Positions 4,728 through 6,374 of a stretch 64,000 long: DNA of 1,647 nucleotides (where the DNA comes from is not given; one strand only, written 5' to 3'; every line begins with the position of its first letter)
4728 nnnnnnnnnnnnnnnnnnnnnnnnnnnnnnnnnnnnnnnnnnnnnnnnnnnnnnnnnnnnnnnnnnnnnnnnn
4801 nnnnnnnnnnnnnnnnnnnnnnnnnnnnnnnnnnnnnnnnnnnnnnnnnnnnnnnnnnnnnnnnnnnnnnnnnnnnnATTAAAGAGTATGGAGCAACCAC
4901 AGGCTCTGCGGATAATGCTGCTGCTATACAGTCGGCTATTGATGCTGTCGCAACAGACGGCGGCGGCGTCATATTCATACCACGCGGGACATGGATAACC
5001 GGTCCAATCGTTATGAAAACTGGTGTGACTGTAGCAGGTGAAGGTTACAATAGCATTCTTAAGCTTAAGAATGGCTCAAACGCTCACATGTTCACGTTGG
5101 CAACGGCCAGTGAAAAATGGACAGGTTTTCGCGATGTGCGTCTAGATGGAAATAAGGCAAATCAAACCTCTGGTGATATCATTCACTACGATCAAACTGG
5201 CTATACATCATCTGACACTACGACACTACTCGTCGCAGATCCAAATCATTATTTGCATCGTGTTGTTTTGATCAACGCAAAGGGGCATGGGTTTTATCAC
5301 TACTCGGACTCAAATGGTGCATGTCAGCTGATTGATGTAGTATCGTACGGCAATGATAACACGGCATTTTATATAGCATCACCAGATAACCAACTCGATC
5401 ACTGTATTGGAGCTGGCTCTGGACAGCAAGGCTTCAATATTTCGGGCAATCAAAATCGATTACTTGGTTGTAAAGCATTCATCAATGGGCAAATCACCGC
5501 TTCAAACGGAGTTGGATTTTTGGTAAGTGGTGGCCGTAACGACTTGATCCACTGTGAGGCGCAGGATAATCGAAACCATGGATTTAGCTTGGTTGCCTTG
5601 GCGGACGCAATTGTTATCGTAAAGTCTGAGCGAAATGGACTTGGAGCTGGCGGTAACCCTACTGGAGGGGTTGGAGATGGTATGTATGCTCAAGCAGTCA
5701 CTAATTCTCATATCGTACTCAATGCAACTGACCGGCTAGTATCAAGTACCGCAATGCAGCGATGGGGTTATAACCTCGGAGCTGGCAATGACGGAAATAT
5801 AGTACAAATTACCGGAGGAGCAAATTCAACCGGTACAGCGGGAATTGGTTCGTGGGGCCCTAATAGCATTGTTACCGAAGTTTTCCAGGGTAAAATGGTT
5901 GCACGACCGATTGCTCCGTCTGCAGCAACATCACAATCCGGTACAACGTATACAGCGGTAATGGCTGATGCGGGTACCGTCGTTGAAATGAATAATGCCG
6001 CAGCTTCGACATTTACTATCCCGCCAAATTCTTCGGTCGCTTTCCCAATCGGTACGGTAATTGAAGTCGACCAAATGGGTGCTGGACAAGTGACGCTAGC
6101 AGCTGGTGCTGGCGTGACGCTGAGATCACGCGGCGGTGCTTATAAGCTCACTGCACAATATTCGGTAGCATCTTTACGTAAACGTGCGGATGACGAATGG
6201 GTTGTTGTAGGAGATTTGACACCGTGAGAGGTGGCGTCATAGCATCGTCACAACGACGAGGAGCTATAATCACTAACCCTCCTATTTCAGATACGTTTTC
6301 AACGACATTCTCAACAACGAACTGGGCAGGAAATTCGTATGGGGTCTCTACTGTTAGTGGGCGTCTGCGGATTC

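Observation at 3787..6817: Stand-alone, GTGA-coupled tail-fibre / beta-helix depolymerase / jelly-roll module with no other phage genes nearby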

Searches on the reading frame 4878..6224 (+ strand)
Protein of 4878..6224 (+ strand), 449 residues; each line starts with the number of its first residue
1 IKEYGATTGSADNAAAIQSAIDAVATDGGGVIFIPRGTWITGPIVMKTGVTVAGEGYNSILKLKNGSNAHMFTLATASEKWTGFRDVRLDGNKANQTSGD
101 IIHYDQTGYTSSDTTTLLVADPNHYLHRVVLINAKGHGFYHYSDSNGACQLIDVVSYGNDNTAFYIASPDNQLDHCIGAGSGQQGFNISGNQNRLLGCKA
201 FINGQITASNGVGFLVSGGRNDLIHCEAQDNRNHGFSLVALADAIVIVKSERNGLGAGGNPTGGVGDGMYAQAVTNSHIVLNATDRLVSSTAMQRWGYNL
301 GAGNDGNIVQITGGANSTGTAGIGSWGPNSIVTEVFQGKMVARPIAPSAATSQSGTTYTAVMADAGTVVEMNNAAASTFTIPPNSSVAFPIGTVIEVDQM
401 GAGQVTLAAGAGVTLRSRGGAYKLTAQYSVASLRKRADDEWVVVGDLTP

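Call 17: find_related_loci(query=A2, collection=genome_contigs, flank=10000)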
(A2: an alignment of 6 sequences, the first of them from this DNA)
Query A2 (449 aa) in genome_contigs; peptide patterns used: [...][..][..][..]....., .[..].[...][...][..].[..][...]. (x = any residue, [..] = any of these).
98 stretches matched a pattern; 32 encode a relative of the query (tblastn E <= 1e-3); 32 distinct loci.
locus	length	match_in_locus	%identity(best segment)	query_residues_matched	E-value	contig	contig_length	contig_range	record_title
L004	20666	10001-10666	31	17-240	8e-20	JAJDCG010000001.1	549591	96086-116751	MAG: Candidatus Levyibacteriota bacterium isolate OFTM197 OFTM197_0, whole genome shotgun sequence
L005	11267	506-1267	31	1-238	1e-19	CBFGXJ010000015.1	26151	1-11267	MAG TPA_asm: uncultured bacterium isolate SRR32277390_binner123_Refined_3 genome assembly, contig: ERZ27245939.276, whol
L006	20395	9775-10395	30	15-239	2e-16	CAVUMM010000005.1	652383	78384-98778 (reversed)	MAG: uncultured Candidatus Saccharibacteria bacterium isolate MFD06435.bin.1.175 genome assembly, contig: contig_35255,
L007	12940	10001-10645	28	1-203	5e-12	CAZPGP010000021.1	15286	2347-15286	MAG TPA_asm: uncultured Candidatus Saccharibacteria bacterium isolate SRP200132_co1_577 genome assembly, contig: NODE_67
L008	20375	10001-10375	34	1-110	2e-11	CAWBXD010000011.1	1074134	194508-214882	MAG: uncultured Chloroflexia bacterium isolate MFD04580.bin.2.113 genome assembly, contig: contig_9414, whole genome sho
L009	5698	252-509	33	17-101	1e-9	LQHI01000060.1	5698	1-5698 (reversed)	MAG: Hadesarchaea archaeon DG-33 contigWOR1_52_54_47287, whole genome shotgun sequence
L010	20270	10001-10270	33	17-102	1e-9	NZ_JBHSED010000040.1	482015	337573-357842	Cohnella boryungensis strain CCUG 59598 velvet_auto_127_40, whole genome shotgun sequence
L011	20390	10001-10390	29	16-146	3e-9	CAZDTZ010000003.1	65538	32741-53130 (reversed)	MAG TPA_asm: uncultured Candidatus Saccharibacteria bacterium isolate SRP200132_co1_471 genome assembly, contig: NODE_61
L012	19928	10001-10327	38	3-105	5e-9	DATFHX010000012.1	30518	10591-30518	MAG TPA_asm: Candidatus Saccharimonadales bacterium isolate SMAG_U8700 k141_1999896, whole genome shotgun sequence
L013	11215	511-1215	29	5-238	3e-9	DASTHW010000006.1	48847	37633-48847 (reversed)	MAG TPA_asm: Candidatus Saccharimonadales bacterium isolate SMAG_U751 k141_1533847, whole genome shotgun sequence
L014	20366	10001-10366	29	17-140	2e-8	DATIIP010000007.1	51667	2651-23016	MAG TPA_asm: Candidatus Saccharimonadales bacterium isolate SMAG_U15668 k141_164277, whole genome shotgun sequence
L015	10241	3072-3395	33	6-113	2e-8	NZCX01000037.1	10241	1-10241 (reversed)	MAG: Candidatus Pacearchaeota archaeon isolate ARS1160 MHASMcontig_163509, whole genome shotgun sequence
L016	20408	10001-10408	28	8-146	4e-8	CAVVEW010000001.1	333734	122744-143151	MAG: uncultured Candidatus Saccharibacteria bacterium isolate MFD01721.bin.2.197 genome assembly, contig: contig_19427,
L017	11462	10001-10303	32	3-101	1e-7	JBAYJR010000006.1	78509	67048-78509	MAG: Candidatus Buchananbacteria bacterium isolate SO_2016_GW1_60 scaffold00718_OW334_2016, whole genome shotgun sequenc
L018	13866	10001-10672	23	33-236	4e-7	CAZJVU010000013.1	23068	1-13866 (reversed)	MAG TPA_asm: uncultured Candidatus Saccharibacteria bacterium isolate SRP200132_co1_144 genome assembly, contig: NODE_38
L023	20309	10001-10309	40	2-99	8e-7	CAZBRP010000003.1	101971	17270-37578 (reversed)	MAG TPA_asm: uncultured Candidatus Saccharibacteria bacterium isolate SRP200132_co1_645 genome assembly, contig: NODE_21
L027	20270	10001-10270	32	11-103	7e-6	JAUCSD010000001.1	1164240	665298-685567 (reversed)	MAG: Candidatus Saccharibacteria bacterium isolate RYN_404 scaffold_239928, whole genome shotgun sequence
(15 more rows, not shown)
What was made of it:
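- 22 of 32 species-representative genome hits to the beta-helix motifs are CPR, and 17 of these are Saccharibacteria (call 17).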

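Call 20: find_related_loci(query=A2, collection=viral_contigs, flank=10000)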
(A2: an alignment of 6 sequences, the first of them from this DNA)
Query A2 (449 aa) in viral_contigs; peptide patterns used: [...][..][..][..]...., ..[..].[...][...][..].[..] (x = any residue, [..] = any of these).
71 stretches matched a pattern; 35 encode a relative of the query (tblastn E <= 1e-3); 35 distinct loci.
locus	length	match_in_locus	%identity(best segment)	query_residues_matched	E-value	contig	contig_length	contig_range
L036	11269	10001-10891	50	38-338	8e-84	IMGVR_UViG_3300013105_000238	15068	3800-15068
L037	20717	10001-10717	37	1-236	1e-33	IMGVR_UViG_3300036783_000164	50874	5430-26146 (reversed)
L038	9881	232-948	36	1-236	6e-33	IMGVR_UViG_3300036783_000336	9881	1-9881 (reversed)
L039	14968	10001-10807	30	28-296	4e-32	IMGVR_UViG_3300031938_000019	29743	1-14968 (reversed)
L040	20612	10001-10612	33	58-259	3e-28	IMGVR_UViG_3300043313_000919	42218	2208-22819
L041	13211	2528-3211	30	9-244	4e-20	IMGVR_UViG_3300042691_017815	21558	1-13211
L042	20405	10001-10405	36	9-147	3e-15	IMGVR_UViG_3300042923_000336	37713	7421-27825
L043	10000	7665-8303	31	31-238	3e-15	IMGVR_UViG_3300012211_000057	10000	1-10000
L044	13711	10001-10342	39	1-99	1e-14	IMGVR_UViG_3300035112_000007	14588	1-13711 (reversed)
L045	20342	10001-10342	37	1-99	1e-12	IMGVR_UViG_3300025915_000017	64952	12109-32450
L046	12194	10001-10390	36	1-113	1e-12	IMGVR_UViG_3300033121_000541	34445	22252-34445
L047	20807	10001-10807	30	28-296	4e-32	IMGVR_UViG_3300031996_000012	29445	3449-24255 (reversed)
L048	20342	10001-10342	37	1-99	5e-12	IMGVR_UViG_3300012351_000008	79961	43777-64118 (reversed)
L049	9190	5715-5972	42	28-98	5e-10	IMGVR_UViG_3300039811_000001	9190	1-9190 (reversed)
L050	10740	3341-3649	31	1-98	6e-10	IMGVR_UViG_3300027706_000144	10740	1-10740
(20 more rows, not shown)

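Call 24: search_protein_families(library=phrogs, proteins=[L036:287-1378:+, L036:1572-3278:+, L036:3687-5294:+, L036:5756-7072:+, L036:7102-8106:+, L037:2104-7098:+, L037:7095-7937:+, L037:7947-9569:+, L037:9635-11461:+, L037:15352-16575:+], max_evalue=0.001)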
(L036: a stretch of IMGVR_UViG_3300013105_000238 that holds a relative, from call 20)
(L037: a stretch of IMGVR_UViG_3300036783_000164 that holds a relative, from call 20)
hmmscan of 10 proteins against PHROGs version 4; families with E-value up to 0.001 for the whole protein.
L036:287-1378:+ (363 aa): 13 families
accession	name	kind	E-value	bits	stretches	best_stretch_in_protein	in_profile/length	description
phrog_17214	-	lysis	1.3e-39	137.7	1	25-199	21-202/322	endolysin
phrog_29733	-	unknown function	3.1e-30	107.4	1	3-175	4-192/319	-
phrog_1493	-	lysis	2.7e-23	83.8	2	276-362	223-307/394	endolysin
phrog_2649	-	lysis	2.6e-22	80.9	2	180-263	150-238/261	endolysin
phrog_1224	-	head and packaging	7.1e-16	59.5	2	205-264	4-68/438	endolysin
phrog_1512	-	lysis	1.5e-12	49.2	2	180-278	150-260/314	endolysin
phrog_880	-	lysis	3.6e-12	47.4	1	19-261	189-432/435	endolysin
phrog_16428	-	lysis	6.2e-11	42.7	1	324-356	482-514/520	endolysin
phrog_23582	-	unknown function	2.3e-09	37.8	1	315-359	163-204/565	-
phrog_6707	-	lysis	1.1e-08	35.4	0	325-358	207-240/311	endolysin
phrog_28089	-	lysis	3.8e-07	29.3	1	282-351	449-521/1141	endolysin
phrog_23452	-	unknown function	2.1e-06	28.9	0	204-251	64-112/135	-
phrog_6219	-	lysis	9.4e-05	23.1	0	181-263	230-310/326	endolysin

L036:1572-3278:+ (568 aa): 1 family
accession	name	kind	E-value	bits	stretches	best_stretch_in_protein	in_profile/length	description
phrog_11584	-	unknown function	9.3e-76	256.7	1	6-566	6-572/578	-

L036:3687-5294:+ (535 aa): 6 families
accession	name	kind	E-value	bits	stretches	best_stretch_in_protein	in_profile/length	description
phrog_12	-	head and packaging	6.4e-55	188.3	1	91-510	69-449/646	portal protein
phrog_2662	-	head and packaging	8.4e-32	111.6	1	106-522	55-454/717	portal protein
phrog_68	-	head and packaging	2.8e-22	79.8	1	189-449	94-339/344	portal protein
phrog_5929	-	head and packaging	6e-11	43.1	1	301-489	8-192/228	portal protein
phrog_11226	-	head and packaging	5.9e-05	23.3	1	272-459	192-382/388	portal protein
phrog_2271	-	head and packaging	0.00015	20.7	1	264-521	174-423/859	portal protein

L036:5756-7072:+ (438 aa): 8 families
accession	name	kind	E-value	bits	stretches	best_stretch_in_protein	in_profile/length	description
phrog_9427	-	head and packaging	8.6e-156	520.6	1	1-436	1-452/453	head maturation protease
phrog_80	-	head and packaging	5.7e-14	53.2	1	13-340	216-521/607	head maturation protease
phrog_617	-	head and packaging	8.3e-11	42.5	1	22-325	19-314/626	major head protein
phrog_34096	-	head and packaging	1.4e-09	38.3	1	13-249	118-357/412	head maturation protease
phrog_4523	-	head and packaging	2.7e-05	24.1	1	104-299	111-235/644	major head and protease protein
phrog_2263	-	head and packaging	3.1e-05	24.1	1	94-297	102-244/551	major head protein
phrog_3017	-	head and packaging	4.6e-05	23.8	1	18-410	39-382/402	head maturation protease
phrog_1530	-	other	0.00018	21.9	1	13-127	231-350/379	DNA methyltransferase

L036:7102-8106:+ (334 aa): 1 family
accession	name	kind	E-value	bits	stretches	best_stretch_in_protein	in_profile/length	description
phrog_1623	-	head and packaging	6e-95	319.1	1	1-331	3-304/305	virion structural protein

L037:2104-7098:+ (1664 aa): 29 families (the best 25 are shown)
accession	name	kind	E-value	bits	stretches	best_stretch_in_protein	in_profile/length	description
phrog_5218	-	unknown function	0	1649.2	1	4-1663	3-1511/1599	-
phrog_1533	-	tail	5e-202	675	1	1-1325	2-1220/1688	tail length tape measure protein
phrog_4704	-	tail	1.8e-156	523.4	3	124-467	23-410/625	tail length tape measure protein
phrog_1272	-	tail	1.9e-101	341.8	3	125-1383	98-1146/1606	tail length tape measure protein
phrog_1293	-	tail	6.1e-80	270.5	3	528-1046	384-928/1424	tail length tape measure protein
phrog_167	-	tail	1e-79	269.7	1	3-991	6-858/1555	tail length tape measure protein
phrog_28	-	tail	2.3e-68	232.8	1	124-1296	130-1055/1228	tail length tape measure protein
phrog_9696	-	tail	1.5e-52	179.6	2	215-467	18-272/1415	tail length tape measure protein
phrog_991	-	tail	3.3e-51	175.1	2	1-465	59-489/1966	tail length tape measure protein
phrog_5493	-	tail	3.4e-50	172.3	3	216-466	11-260/1102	tail length tape measure protein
phrog_58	-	tail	3.4e-47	162.6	1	93-734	184-647/1544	tail length tape measure protein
phrog_36752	-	unknown function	8.6e-38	130.7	2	229-466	36-268/1078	-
phrog_38390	-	tail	1.1e-26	94.2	1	260-462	44-246/1029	tail length tape measure protein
phrog_19074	-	unknown function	1.2e-26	94.1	1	250-460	135-339/1384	-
phrog_9228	-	tail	2.5e-26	93.3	2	91-469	42-412/1425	tail length tape measure protein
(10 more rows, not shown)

L037:7095-7937:+ (280 aa): 2 families
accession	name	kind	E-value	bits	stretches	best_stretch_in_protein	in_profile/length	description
phrog_33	-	tail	4.3e-49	169.1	1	7-280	38-280/651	distal tail protein Dit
phrog_30835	-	unknown function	3.2e-11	44.6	1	3-155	9-160/161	-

L037:7947-9569:+ (540 aa): 15 families
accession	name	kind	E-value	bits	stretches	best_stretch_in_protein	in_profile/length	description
phrog_326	-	other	6.3e-160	535.3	2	1-350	323-686/985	tail protein with endopeptidase domain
phrog_5555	-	tail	9.8e-54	183.9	1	2-336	3-369/788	tail protein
phrog_1067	-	head and packaging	1.5e-42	147.2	1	14-355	25-372/991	minor head protein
phrog_3095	-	other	1.3e-28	101.1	1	20-343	17-346/659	tail protein with endopeptidase activity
phrog_663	-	head and packaging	2e-23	83.6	1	1-301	1-311/628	minor head protein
phrog_18110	-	unknown function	5.2e-19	69.2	1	15-335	14-335/567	-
phrog_3475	-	tail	4.1e-13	49.4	1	17-319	411-720/841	minor tail protein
phrog_1330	-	tail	1.8e-11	43.7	1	19-336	28-383/1361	tail protein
phrog_27577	-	tail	5.1e-11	41.8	1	384-538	1640-1793/1795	tail protein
phrog_22322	-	tail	5.2e-10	39.5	1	15-308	25-336/562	tail protein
phrog_2270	-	unknown function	1.4e-09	38.4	1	145-320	154-334/637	-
phrog_7142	-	tail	8.3e-06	25.6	1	19-220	25-236/622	tail protein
phrog_12312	-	head and packaging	1.4e-05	24.6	1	15-204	16-214/784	virion structural protein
phrog_36443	-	unknown function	0.0002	20.4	1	12-302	12-332/1238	-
phrog_6253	-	tail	0.00021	21.3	1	164-292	197-333/589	minor tail protein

L037:9635-11461:+ (608 aa): 5 families
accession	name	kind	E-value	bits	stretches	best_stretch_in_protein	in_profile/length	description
phrog_33325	-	unknown function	4.1e-14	52.6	1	16-111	42-140/847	-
phrog_287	-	tail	1.2e-05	25.2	1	12-126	28-129/628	minor tail protein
phrog_5793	-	unknown function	6.4e-05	22.8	1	36-110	64-146/581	-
phrog_16317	-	unknown function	7.4e-05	23.4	1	42-118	49-120/267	-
phrog_4577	-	tail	0.00018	21.8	0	42-126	13-99/340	tail protein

L037:15352-16575:+ (407 aa): 6 families
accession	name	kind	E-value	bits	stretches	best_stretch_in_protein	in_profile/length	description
phrog_1358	-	moron, auxiliary metabolic gene and host takeover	6.2e-121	406.1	1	22-394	461-840/1382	FtsK/SpoIIIE-like protein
phrog_3551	-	moron, auxiliary metabolic gene and host takeover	4.2e-34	118.6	1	130-362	405-637/758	FtsK/SpoIIIE-like protein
phrog_17074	-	unknown function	1.2e-17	64.7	1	138-331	178-384/621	-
phrog_24831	-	unknown function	4.4e-11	43.1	1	158-332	287-448/700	-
phrog_2666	-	head and packaging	3.4e-09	36.9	1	155-310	313-466/555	terminase large subunit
phrog_7035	-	unknown function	4e-06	26.5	0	262-309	487-539/969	-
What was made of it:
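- On Phage tail fibre / tailspike (receptor-binding protein): Relatives L036 and L037 do sit in such modules (call 24).
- A 50%-identical beta-helix lies in a real phage contig, L036, alongside endolysin, portal and capsid protease genes (call 24).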

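Call 56: search_protein_families(library=pfam, proteins=[L023:7748-8434:-, L023:8468-9586:-, L023:11290-11874:-, L023:12923-14950:+, L027:7642-8565:-, L027:8717-9535:+, L027:11412-12026:+, L027:13052-13948:+, L012:9069-9632:+, L012:11346-13820:-], max_evalue=0.0001)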
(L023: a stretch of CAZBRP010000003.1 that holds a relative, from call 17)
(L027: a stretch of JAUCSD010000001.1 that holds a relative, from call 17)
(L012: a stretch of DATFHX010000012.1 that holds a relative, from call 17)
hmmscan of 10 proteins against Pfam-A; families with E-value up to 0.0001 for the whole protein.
L023:7748-8434:- (228 aa): 0 families

L023:8468-9586:- (372 aa): 1 family
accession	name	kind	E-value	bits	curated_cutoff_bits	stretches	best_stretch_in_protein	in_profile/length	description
PF09511.15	RNA_lig_T4_1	-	2.6e-08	34.4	28.3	1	76-199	2-151/227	RNA ligase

L023:11290-11874:- (194 aa): 1 family
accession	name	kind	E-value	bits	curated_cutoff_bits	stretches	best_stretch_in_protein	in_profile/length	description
PF12802.13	MarR_2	-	2.4e-07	31.3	27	1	76-136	2-60/61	MarR family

L023:12923-14950:+ (675 aa): 0 families

L027:7642-8565:- (307 aa): 0 families

L027:8717-9535:+ (272 aa): 0 families

L027:11412-12026:+ (204 aa): 0 families

L027:13052-13948:+ (298 aa): 1 family
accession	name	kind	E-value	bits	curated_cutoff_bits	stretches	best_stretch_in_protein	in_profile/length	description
PF18144.7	SMODS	-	1e-11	45.8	26.5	1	12-166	2-163/164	Second Messenger Oligonucleotide or Dinucleotide Synthetase domain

L012:9069-9632:+ (187 aa): 1 family
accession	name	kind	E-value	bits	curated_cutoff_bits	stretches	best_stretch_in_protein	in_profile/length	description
PF00293.34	NUDIX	-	4.3e-17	62.8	21.1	1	31-153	3-118/134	NUDIX domain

L012:11346-13820:- (824 aa): 23 families
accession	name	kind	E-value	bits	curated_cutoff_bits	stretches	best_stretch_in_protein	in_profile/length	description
PF07724.20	AAA_2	-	2.1e-42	145.4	27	1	561-723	1-166/166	AAA domain (Cdc48 subfamily)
PF10431.15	ClpB_D2-small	-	1.8e-21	76.4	21.9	1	729-809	1-81/81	C-terminal, D2-small domain, of ClpB protein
PF00004.35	AAA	-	6.2e-19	69.2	21.2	2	567-691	2-120/131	ATPase family associated with various cellular activities (AAA)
PF07728.20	AAA_5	-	2.3e-16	60.5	22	1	566-681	2-124/139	AAA domain (dynein-related subfamily)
PF13401.12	AAA_22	-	9.1e-11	42.6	27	0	288-404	4-123/130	AAA domain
PF13191.12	AAA_16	-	2.2e-10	41.7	32.6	1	271-351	6-83/167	AAA ATPase domain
PF01637.24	ATPase_2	-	2.8e-08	34.3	33.2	1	275-439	6-152/225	ATPase domain predominantly from Archaea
PF13173.12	AAA_14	-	5.8e-08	33.2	27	0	567-657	6-88/129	AAA domain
PF01695.23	IstB_IS21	-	1.4e-07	31.7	24.1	0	275-319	78-122/238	IstB-like ATP binding protein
PF05729.18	NACHT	-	4.6e-07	30.3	26.7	0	293-339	4-47/167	NACHT domain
PF13604.12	AAA_30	-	1.3e-06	28.8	27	0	279-327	8-47/191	AAA domain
PF20030.5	bpMoxR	-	2.3e-06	27.3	27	0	567-679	35-145/205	MoxR domain in the MoxR-vWA-beta-propeller ternary systems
PF17871.7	AAA_lid_9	-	2.8e-06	27.6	22.8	1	447-507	17-77/104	AAA lid domain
PF12775.13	AAA_7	-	3.8e-06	27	25.8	0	286-321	30-64/181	P-loop containing dynein motor region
PF20720.3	nSTAND3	-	6e-06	26.5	27.2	0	276-319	6-47/155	Novel STAND NTPase 3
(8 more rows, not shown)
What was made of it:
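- One CPR relative (L027) sits 2 kb from a SMODS gene typical of defence islands (call 56).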

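Call 57: search_protein_families(library=pfam, proteins=[L004:7606-8355:-, L004:8615-9469:+, L004:11876-13516:-, L004:14004-15506:+, L007:5525-7537:+, L007:7698-9164:-, L007:11548-12006:+, L018:6734-8905:+, L018:4276-6375:+, L018:12304-12981:+], max_evalue=0.0001)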
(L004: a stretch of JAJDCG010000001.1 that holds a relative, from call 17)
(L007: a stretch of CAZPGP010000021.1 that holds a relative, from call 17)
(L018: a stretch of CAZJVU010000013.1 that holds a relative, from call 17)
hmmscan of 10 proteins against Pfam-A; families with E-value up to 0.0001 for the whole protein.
L004:7606-8355:- (249 aa): 1 family
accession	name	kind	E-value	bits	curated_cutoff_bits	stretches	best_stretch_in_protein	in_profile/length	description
PF00041.27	fn3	-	3e-09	37.4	25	1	83-171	1-83/84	Fibronectin type III domain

L004:8615-9469:+ (284 aa): 1 family
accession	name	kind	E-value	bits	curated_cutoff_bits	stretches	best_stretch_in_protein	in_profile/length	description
PF00902.23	TatC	-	7.3e-52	176.6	25.1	1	13-218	1-208/208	Sec-independent protein translocase protein (TatC)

L004:11876-13516:- (546 aa): 7 families
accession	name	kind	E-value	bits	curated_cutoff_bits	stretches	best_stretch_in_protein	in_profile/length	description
PF01078.27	Mg_chelatase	-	6.9e-96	320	20.3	1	229-434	1-206/207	Magnesium chelatase, subunit ChlI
PF13541.12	ChlI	-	3.9e-46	156.3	27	1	56-178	1-121/121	Subunit ChlI of Mg-chelatase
PF13335.12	Mg_chelatase_C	-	6.1e-30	104.1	26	1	444-539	2-94/94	Magnesium chelatase, subunit ChlI C-terminal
PF05362.19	Lon_C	-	1e-09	38.7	21.1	1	76-202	68-201/205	Lon protease (S16) C-terminal proteolytic domain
PF07728.20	AAA_5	-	2.7e-09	37.6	22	1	252-388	1-125/139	AAA domain (dynein-related subfamily)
PF00493.29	MCM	-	9.6e-07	28.6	23.3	1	326-393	113-180/224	MCM P-loop domain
PF00158.32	Sigma54_activat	-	7.5e-06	26.2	20.2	0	321-384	80-141/168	Sigma-54 interaction domain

L004:14004-15506:+ (500 aa): 0 families

L007:5525-7537:+ (670 aa): 2 families
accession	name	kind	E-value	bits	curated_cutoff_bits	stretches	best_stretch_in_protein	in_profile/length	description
PF19040.6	SGNH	-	1.3e-33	117.2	27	1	451-663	12-248/248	SGNH domain (fused to AT3 domains)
PF01757.29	Acyl_transf_3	-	1.7e-24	86.9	31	1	18-340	4-317/326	Acyltransferase domain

L007:7698-9164:- (488 aa): 1 family
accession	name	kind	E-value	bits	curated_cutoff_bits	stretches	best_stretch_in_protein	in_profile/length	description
PF13632.12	Glyco_trans_2_3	-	1.7e-12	48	27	1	208-413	3-187/198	Glycosyl transferase family group 2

L007:11548-12006:+ (152 aa): 2 families
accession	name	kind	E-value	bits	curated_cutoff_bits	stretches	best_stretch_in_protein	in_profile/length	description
PF00436.31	SSB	-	1.3e-36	125.2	26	1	5-107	1-104/104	Single-strand binding protein family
PF22657.2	SSB_1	-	2.2e-06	28.2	27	1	6-88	1-81/91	Another single-strand binding protein family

L018:6734-8905:+ (723 aa): 5 families
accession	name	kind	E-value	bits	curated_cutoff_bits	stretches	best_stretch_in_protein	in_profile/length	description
PF01580.24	FtsK_SpoIIIE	-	3.7e-64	216.7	24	1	357-546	2-221/221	FtsK/SpoIIIE family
PF09397.16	FtsK_gamma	-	1.3e-28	98.9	30.6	1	653-712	3-62/63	Ftsk gamma domain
PF17854.6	FtsK_alpha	-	2e-28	99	22.9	1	253-349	2-101/101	FtsK alpha domain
PF13491.11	FtsK_4TM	-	1.2e-10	41.7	23.1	1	61-171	61-168/171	4TM region of DNA translocase FtsK/SpoIIIE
PF12846.13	AAA_10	-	8.1e-05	22.3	27.5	0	386-435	14-59/362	AAA-like domain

L018:4276-6375:+ (699 aa): 5 families
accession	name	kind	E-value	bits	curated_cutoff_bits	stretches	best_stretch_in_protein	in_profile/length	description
PF22505.1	RNase_J_b_CASP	-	6.4e-44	149.2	27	1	336-460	2-126/126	Ribonuclease J, beta-CASP domain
PF17770.6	RNase_J_C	-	3.4e-27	95.8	23.8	1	573-675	1-102/102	Ribonuclease J C-terminal domain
PF00753.33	Lactamase_B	-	2e-10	41.4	22.7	1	128-283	7-160/196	Metallo-beta-lactamase superfamily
PF12706.13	Lactamase_B_2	-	5.4e-09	36.4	27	1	168-271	27-133/200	Beta-lactamase superfamily domain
PF07521.17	RMMBL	-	4.3e-08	33.5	21.6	1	480-525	10-57/63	Zn-dependent metallo-hydrolase RNA specificity domain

L018:12304-12981:+ (225 aa): 3 families
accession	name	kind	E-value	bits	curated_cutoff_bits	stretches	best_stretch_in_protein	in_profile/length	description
PF09285.17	Elong-fact-P_C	-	9.3e-25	86.5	25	1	169-222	3-56/56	Elongation factor P, C-terminal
PF01132.26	EFP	-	2.6e-22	79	27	1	106-159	1-54/54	Elongation factor P (EF-P) OB domain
PF08207.18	EFP_N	-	5.5e-16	58.8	23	1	43-98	3-58/58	Elongation factor P (EF-P) KOW-like domain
